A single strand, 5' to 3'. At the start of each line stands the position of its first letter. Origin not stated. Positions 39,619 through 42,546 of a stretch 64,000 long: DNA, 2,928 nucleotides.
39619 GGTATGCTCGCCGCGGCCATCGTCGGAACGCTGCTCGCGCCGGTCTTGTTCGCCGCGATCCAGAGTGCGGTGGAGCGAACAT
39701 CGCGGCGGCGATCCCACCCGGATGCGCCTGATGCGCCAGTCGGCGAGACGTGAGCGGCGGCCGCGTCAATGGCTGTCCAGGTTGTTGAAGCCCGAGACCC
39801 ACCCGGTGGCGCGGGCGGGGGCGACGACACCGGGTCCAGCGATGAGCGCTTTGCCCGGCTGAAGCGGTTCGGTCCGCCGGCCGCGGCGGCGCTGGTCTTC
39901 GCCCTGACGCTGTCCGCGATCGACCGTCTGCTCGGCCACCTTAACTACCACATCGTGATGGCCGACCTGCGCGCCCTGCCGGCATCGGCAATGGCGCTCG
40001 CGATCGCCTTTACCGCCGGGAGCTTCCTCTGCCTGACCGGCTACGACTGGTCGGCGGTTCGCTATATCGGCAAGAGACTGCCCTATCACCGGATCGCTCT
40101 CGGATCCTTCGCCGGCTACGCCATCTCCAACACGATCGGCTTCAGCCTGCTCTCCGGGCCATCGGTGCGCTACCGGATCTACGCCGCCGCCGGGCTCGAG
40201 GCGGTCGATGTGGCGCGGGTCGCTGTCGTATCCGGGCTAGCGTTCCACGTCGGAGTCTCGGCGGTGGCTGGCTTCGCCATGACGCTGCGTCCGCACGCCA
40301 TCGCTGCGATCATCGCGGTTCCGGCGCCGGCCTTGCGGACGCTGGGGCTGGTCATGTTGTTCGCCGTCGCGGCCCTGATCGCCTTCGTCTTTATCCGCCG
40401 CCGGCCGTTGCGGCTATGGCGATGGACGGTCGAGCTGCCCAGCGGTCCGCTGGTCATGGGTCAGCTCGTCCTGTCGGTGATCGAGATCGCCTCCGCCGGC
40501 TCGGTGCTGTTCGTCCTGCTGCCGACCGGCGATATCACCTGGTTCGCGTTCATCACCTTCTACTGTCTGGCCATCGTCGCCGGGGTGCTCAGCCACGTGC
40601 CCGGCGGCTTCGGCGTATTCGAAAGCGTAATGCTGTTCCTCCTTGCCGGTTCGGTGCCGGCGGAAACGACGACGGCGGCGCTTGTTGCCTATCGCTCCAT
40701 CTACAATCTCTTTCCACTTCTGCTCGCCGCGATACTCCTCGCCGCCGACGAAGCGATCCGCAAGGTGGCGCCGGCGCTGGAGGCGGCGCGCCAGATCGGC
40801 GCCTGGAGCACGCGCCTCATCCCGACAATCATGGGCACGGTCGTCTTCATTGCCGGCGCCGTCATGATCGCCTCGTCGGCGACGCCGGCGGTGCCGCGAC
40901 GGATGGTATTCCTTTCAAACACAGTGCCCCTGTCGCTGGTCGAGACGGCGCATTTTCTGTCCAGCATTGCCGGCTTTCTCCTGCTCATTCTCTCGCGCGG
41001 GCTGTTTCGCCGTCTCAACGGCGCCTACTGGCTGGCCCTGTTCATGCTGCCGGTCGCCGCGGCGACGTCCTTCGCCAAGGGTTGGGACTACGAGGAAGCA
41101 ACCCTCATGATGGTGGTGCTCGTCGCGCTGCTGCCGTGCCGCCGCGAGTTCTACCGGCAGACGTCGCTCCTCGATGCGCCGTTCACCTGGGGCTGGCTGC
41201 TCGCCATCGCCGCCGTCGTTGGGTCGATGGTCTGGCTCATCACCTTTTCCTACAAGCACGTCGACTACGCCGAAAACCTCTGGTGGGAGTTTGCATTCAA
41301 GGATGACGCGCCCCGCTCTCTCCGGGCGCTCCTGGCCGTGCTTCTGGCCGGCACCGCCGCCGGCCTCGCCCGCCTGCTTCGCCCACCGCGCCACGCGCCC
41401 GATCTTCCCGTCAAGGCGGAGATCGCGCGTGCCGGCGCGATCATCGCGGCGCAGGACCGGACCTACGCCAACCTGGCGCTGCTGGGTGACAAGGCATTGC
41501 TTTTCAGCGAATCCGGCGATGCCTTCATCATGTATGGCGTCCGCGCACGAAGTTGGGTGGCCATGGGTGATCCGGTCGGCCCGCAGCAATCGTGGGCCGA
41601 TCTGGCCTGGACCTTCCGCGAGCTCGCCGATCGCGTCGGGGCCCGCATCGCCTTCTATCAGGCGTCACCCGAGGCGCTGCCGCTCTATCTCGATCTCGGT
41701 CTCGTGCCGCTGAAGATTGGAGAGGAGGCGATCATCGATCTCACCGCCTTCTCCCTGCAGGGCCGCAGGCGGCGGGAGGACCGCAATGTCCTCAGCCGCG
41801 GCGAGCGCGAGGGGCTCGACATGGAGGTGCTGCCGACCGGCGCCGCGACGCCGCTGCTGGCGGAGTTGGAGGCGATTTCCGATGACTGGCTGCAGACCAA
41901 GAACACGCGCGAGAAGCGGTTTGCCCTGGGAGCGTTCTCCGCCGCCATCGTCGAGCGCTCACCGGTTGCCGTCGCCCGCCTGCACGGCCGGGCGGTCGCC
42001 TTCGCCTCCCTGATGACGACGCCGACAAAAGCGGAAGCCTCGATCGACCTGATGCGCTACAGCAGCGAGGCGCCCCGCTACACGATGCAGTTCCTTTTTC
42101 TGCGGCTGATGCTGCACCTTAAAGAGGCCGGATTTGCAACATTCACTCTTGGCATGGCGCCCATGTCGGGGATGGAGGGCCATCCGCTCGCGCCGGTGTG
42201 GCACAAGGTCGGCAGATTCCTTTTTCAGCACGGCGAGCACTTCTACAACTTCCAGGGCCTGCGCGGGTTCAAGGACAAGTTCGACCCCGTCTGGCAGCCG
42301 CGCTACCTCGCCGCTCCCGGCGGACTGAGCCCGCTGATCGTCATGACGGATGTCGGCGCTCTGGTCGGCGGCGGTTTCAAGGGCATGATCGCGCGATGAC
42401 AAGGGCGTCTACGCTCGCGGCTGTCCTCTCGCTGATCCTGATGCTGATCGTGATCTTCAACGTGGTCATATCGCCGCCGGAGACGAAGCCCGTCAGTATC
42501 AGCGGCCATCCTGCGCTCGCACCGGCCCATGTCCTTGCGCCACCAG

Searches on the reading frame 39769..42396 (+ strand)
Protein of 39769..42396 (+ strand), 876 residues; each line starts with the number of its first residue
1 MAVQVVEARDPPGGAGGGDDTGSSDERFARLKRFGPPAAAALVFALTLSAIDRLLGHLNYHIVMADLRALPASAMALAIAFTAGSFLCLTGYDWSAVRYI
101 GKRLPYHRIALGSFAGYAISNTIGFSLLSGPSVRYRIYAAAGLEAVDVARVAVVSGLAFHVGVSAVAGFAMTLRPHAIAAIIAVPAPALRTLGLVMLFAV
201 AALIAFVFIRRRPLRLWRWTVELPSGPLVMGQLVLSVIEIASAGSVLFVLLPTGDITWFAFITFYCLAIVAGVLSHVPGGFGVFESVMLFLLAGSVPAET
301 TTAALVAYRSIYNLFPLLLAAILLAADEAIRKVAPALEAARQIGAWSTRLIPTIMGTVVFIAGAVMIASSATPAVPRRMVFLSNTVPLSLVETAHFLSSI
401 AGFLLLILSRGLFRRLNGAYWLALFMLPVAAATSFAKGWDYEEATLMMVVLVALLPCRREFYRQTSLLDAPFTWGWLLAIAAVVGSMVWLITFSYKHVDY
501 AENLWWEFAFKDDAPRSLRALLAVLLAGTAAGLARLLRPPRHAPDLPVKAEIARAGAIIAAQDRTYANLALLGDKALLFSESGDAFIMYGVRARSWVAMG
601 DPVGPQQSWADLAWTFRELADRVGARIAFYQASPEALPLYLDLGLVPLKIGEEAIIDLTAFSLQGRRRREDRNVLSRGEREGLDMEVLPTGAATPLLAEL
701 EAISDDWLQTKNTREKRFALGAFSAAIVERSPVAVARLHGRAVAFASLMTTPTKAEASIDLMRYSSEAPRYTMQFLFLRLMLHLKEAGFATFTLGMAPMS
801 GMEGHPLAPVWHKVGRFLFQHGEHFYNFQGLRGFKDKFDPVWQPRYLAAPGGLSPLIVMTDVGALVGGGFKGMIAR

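Call 49: search_protein_families(library=pfam, proteins=[window:39769-42396:+], max_evalue=0.001)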
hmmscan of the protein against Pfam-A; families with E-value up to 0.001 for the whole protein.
window:39769-42396:+ (876 aa): 2 families
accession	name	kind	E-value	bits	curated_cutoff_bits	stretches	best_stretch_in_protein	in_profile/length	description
PF09924.15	LPG_synthase_C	-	1.4e-93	313.7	27.5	1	562-848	9-297/298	Phosphatidylglycerol lysyltransferase, C-terminal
PF03706.18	LPG_synthase_TM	-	8.1e-11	42.4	33.4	1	45-319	6-301/302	Lysylphosphatidylglycerol synthase TM region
